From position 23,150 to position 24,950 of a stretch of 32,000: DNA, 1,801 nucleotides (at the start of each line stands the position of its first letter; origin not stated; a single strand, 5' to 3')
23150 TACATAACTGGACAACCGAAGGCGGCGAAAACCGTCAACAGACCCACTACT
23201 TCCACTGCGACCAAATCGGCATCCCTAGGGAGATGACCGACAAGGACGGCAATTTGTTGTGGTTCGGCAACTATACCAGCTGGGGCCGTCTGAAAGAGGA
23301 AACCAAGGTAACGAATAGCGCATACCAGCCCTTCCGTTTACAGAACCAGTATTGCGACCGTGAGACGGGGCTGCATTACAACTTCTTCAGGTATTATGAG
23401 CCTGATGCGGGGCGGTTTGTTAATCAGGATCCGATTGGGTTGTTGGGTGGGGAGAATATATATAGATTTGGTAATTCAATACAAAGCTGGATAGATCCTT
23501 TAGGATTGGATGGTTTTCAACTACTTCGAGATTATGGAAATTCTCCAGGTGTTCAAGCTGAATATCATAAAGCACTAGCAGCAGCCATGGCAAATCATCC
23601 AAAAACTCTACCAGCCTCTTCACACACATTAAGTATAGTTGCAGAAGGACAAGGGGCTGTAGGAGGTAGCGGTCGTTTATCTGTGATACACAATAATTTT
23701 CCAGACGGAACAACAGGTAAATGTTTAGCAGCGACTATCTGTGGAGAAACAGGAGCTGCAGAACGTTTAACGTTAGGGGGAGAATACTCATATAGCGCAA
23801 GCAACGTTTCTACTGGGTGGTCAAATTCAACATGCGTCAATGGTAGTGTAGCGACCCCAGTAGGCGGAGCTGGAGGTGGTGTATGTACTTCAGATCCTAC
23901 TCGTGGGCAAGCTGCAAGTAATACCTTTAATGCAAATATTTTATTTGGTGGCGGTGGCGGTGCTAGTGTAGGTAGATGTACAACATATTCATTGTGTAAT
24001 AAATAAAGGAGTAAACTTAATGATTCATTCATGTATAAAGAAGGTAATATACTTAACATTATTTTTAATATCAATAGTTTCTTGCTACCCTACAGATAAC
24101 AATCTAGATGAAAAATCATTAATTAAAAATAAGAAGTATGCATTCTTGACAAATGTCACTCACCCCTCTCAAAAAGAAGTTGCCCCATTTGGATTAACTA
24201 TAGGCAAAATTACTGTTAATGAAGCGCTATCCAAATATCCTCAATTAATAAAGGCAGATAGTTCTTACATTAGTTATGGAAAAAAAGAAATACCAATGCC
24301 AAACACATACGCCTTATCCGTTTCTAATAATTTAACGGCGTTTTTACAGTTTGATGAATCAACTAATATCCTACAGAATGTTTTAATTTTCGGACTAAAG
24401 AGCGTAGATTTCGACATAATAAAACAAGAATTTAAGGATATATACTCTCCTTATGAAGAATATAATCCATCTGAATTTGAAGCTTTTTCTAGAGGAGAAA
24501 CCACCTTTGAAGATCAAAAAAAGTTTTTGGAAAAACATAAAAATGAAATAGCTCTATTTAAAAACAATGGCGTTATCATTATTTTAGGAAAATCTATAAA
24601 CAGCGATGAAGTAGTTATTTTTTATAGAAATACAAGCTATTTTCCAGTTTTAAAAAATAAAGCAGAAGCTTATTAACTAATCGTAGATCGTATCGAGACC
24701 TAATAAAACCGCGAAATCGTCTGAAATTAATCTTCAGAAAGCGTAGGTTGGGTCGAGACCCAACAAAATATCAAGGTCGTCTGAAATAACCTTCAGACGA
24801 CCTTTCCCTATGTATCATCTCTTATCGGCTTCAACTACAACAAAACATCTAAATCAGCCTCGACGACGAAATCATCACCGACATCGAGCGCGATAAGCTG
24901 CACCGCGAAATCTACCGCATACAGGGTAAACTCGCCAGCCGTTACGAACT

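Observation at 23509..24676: Rhs-2 tip: uncharacterised Gly/Cys-rich toxin with a lipoprotein immunity partner, suggesting an envelope target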

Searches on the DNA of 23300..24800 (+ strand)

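Call 11: search_dna_similar(query=window:23300-24800:+, collection=plasmids, mode=near)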
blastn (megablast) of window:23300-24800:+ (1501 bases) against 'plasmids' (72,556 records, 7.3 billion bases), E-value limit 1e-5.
No match.

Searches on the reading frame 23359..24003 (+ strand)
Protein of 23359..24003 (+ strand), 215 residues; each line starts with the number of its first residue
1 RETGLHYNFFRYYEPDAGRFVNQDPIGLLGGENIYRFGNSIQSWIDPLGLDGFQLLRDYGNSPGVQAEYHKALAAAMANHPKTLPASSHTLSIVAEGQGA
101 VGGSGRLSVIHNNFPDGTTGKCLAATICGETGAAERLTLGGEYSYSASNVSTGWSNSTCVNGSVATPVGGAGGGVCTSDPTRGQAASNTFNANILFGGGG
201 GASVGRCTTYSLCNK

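Call 4: search_protein_families(library=ncbifam, proteins=[window:23359-24003:+], max_evalue=1)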
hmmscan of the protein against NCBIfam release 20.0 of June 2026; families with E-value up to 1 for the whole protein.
window:23359-24003:+ (215 aa): 2 families
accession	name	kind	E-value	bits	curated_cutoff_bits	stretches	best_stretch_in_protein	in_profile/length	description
TIGR03696.1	Rhs_assc_core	domain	9.5e-14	51.7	32.5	1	2-50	27-76/76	RHS repeat-associated core domain-containing protein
NF041261.1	RHS_core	equivalog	6.4e-10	37.5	2000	1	2-50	1213-1261/1261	RHS element core protein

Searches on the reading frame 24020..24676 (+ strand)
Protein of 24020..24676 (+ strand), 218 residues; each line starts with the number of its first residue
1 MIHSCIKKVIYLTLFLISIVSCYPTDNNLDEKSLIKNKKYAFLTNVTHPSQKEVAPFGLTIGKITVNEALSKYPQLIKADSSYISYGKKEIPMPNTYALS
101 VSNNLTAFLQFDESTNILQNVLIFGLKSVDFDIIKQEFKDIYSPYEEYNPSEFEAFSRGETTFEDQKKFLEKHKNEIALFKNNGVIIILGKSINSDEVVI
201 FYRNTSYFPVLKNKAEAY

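Call 3: search_protein_families(library=pfam, proteins=[window:24020-24676:+], max_evalue=1)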
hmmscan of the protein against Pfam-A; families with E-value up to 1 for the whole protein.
window:24020-24676:+ (218 aa): 0 families

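Call 4: search_protein_families(library=ncbifam, proteins=[window:24020-24676:+], max_evalue=1)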
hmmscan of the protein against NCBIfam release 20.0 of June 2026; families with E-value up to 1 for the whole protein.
window:24020-24676:+ (218 aa): 1 family
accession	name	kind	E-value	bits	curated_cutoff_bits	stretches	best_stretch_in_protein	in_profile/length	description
NF009591.0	PRK13032.1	equivalog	0.021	14.5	303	1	152-192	30-69/149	chemotaxis-inhibiting protein CHIPS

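Call 8: find_homologous_proteins(query=window:24020-24673:+, max_evalue=0.01)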
Query window:24020-24673:+ (218 aa): 4 proteins with E <= 0.01 among 222 candidates.
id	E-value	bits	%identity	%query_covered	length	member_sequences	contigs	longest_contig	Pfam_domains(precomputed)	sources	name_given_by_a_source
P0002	8.2e-135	465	99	100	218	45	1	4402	-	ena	-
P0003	4.8e-103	361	80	100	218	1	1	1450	-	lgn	-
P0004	4.9e-68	247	94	58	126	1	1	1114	-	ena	-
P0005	7.1e-59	217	67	72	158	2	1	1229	-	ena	-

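Call 13: search_solved_structures(query=window:24020-24673:+, max_evalue=10)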
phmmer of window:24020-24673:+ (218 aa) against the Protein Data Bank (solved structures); distinct sequences matched with E-value up to 10: 0.

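Call 41: predict_structure(alignment_id=A3)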
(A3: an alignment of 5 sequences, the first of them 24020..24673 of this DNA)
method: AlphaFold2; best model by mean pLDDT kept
length: 218 residues; sequences in the alignment: 5
mean_pLDDT: 45.6   pTM: 0.44
mean pLDDT of the five models: 45.6, 44.2, 43.8, 41.1, 40.8
residues with pLDDT >= 90: 0; 70-90: 21; 50-70: 67; < 50: 130
segments of 3 or more residues with pLDDT < 50: 18-63, 83-91, 125-128, 143-164, 175-218
pLDDT, mean of each block of 10 residues (from residue 1): 60 52 28 27 27 33 63 70 44 62 60 68 52 61 45 38 49 48 32 28 27 25
secondary structure, 60 per line:
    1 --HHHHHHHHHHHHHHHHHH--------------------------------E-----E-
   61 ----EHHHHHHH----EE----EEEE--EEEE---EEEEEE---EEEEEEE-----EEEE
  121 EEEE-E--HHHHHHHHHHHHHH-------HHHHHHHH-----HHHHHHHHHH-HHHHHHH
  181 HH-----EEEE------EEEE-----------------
elements in order: H3-20 H66-72 E83-86 E89-92 E96-101 E105-111 E117-124 H129-142 H150-157 H163-172 H174-182 E188-191 E198-201

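Call 54: search_protein_families(library=pfam, alignment_id=A4, max_evalue=10)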
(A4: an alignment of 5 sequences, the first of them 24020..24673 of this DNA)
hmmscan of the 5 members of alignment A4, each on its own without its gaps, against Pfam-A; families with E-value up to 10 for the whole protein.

A. member 1, window:24020-24673:+ (218 aa): 0 families

B. families by the number of members that match (of 5 scanned): 2 families
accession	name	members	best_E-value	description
PF24905.1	TTC3_9th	1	0.026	TTC3, helical domain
PF23587.1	SH3_KALRN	1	0.22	Kalirin, SH3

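Call 57: find_encoding_contigs(protein=P0003, flank=3000, max_places=3)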
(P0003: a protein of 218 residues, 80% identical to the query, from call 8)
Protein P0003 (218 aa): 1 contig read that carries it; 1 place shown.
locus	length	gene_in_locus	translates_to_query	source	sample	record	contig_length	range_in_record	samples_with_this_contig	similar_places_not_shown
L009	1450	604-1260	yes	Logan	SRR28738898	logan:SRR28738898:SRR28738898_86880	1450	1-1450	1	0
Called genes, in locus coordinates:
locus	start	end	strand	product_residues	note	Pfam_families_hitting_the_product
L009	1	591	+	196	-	?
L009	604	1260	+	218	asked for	-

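Call 58: find_encoding_contigs(protein=P0005, flank=3000, max_places=3)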
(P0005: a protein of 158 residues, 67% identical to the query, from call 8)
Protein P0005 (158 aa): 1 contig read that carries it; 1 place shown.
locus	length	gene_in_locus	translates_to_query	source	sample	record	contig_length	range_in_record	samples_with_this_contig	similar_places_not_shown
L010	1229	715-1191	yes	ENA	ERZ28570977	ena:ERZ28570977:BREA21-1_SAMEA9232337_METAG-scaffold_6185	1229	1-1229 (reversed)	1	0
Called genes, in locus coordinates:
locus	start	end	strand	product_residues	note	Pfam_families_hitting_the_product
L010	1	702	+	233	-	?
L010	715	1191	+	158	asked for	-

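Call 69: fold_search(model_id=the predicted structure, library=pdb)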
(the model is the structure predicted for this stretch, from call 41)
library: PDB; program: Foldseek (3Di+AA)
matches with E <= 10: 978; with E <= 0.001: 0
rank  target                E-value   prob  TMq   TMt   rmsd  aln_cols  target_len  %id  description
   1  2m89_MODEL_1_A        1.7e-01  0.23  0.19  0.26  11.6       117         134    9  Solution structure of the Aha1 dimer from Colwellia psychrerythraea (released 2013-09-04)
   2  4kr1                  1.8e-01  0.66  0.21  0.21   5.9        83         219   12  Crystal structure of the kinetechore protein Iml3 from budding yeast (released 2013-12-18)
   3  6e8a_A                2.2e-01  0.13  0.15  0.18  13.7       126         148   12  Crystal structure of DcrB from Salmonella enterica at 1.92 Angstroms resolution (released 2018-10-31)
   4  1xfs_A                2.7e-01  0.10  0.14  0.18  13.2       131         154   10  X-Ray Crystal Structure of Protein NE0264 from Nitrosomonas europaea. Northeast Structural Genomics Consortium Target  (released 2004-09-28)
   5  3d8f_A                3.1e-01  0.15  0.19  0.27  13.2       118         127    8  Crystal structure of the human Fe65-PTB1 domain with bound phosphate (trigonal crystal form) (released 2008-06-10)
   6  3dpt_A                3.7e-01  0.51  0.25  0.19   8.0       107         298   11  COR domain of Rab family protein (Roco) (released 2008-08-12)
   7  6e8a_B                3.9e-01  0.18  0.15  0.21   9.5        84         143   12  Crystal structure of DcrB from Salmonella enterica at 1.92 Angstroms resolution (released 2018-10-31)
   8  4odd_B                3.9e-01  0.16  0.17  0.22   9.4        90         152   16  Crystal structure of a dog lipocalin allergen (released 2014-06-04)
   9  3dpu_B                4.1e-01  0.44  0.24  0.17   8.7       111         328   11  RocCOR domain tandem of Rab family protein (Roco) (released 2008-08-12)
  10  3lgo                  4.1e-01  0.20  0.13  0.20   9.3        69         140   13  Structure of Gse1p, member of the GSE/EGO complex (released 2010-08-04)
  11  7u06_D                4.1e-01  0.20  0.12  0.17   7.6        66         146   17  Structure of the yeast TRAPPII-Rab11/Ypt32 complex in the closed/open state (composite structure) (released 2022-04-27)
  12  1a3y_A                4.6e-01  0.08  0.15  0.19  11.8       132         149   14  ODORANT BINDING PROTEIN FROM NASAL MUCOSA OF PIG (released 1999-02-16)
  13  4odd_A                4.9e-01  0.20  0.19  0.25   5.3        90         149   13  Crystal structure of a dog lipocalin allergen (released 2014-06-04)
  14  7tmu_A                5.2e-01  0.13  0.18  0.24   9.7       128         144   12  Crystal Structure of the Protein of Unknown Function YPO0625 from Yersinia pestis (released 2022-02-02)
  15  1txd                  5.8e-01  0.30  0.14  0.09   9.0        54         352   13  Crystal Structure of the DH/PH domains of Leukemia-associated RhoGEF (released 2004-09-21)
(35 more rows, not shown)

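Call 71: search_protein_families(library=ncbifam, alignment_id=A4, max_evalue=10)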
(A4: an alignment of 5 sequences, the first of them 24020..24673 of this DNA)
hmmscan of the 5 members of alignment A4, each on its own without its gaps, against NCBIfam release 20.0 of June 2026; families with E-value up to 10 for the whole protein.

A. member 1, window:24020-24673:+ (218 aa): 1 family
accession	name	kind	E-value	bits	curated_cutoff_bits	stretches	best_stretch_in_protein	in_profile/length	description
NF009591.0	PRK13032.1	equivalog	0.021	14.5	303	1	152-192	30-69/149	chemotaxis-inhibiting protein CHIPS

B. families by the number of members that match (of 5 scanned): 2 families
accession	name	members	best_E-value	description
NF009591.0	PRK13032.1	2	0.02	chemotaxis-inhibiting protein CHIPS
NF008109.0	PRK10856.1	1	0.084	cytoskeleton protein RodZ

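Call 76: search_solved_structures(query=A4, max_evalue=10)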
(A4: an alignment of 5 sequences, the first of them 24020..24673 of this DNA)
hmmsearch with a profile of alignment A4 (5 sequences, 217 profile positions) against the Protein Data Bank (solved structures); distinct sequences matched with E-value up to 10: 9.
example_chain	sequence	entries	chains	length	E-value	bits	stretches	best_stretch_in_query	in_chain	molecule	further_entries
5z1g_A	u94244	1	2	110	0.00038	23.1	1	129-210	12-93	rRNA-processing protein EBP2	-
10zy_m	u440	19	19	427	0.007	19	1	129-209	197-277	rRNA-processing protein EBP2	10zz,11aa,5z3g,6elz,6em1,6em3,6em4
9y6s_6M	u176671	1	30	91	0.083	15.5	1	108-159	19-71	Dynein light chain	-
2pgc_A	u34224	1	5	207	0.26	13.9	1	102-185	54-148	uncharacterized protein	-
9e5c_3u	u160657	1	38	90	0.45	13.1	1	108-160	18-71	Dynein light chain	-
5hus_A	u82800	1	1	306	0.73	12.4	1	7-80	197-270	trehalose synthase regulatory protein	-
6zvk_j3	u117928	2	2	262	1.9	11.1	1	72-112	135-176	40S ribosomal protein S4 | 40S ribosomal protein S4,40S ribosomal protein S4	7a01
3jag_EE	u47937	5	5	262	1.9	11.1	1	72-112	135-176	eS4 | S4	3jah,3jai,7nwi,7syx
4kzx_E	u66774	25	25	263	1.9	11.1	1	72-112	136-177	40S ribosomal protein S4X | 40S ribosomal protein S4 | 40S ribosomal protein S4, X isoform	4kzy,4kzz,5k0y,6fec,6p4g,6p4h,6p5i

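Call 82: list_cluster_members(proteins=[window:24020-24673:+, P0002, window:19669-24003:+, P0001])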
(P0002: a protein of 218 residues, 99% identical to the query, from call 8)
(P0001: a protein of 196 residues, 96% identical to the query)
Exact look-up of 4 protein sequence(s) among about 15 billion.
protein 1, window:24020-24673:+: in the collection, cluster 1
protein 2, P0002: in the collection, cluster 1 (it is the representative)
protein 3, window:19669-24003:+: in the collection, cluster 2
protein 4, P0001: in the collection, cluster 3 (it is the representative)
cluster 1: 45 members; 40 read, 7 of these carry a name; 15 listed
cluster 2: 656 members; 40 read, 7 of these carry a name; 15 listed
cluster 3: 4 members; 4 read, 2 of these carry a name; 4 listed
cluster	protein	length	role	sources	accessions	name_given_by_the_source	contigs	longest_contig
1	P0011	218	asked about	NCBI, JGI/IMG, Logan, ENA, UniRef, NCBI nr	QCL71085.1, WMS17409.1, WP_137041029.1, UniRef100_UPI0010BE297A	hypothetical protein RDV50_08575 [Neisseria subflava] | hypothetical protein | hypothetical protein n=1 Tax=Neisseria subflava TaxID=28449 RepID=UPI0010BE297A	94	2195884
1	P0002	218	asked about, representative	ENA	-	-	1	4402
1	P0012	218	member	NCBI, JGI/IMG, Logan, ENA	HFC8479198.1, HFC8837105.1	TPA: hypothetical protein ACFU2V_002202 [Neisseria subflava] | hypothetical protein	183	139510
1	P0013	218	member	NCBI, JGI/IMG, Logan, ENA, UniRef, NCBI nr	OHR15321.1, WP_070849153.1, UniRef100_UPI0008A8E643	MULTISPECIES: hypothetical protein [unclassified Neisseria] | hypothetical protein | hypothetical protein n=1 Tax=unclassified Neisseria TaxID=2623750 RepID=UPI0008A8E643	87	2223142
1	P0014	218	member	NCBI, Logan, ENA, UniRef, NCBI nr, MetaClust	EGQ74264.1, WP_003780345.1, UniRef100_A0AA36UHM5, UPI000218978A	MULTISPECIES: hypothetical protein [Neisseria] | Lipoprotein n=1 Tax=Neisseria macacae ATCC 33926 TaxID=997348 RepID=A0AA36UHM5_9NEIS | status=active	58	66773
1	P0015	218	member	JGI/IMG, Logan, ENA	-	hypothetical protein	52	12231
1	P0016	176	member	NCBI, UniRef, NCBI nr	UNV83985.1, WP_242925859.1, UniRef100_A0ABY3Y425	hypothetical protein [Neisseria macacae] | Uncharacterized protein n=1 Tax=Neisseria macacae ATCC 33926 TaxID=997348 ...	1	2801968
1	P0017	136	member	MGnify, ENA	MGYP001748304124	FL=1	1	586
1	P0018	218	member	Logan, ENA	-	-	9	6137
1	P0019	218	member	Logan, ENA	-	-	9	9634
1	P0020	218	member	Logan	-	-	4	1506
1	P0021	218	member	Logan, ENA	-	-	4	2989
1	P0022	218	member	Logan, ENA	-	-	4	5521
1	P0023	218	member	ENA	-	-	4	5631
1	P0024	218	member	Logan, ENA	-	-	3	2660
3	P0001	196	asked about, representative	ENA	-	-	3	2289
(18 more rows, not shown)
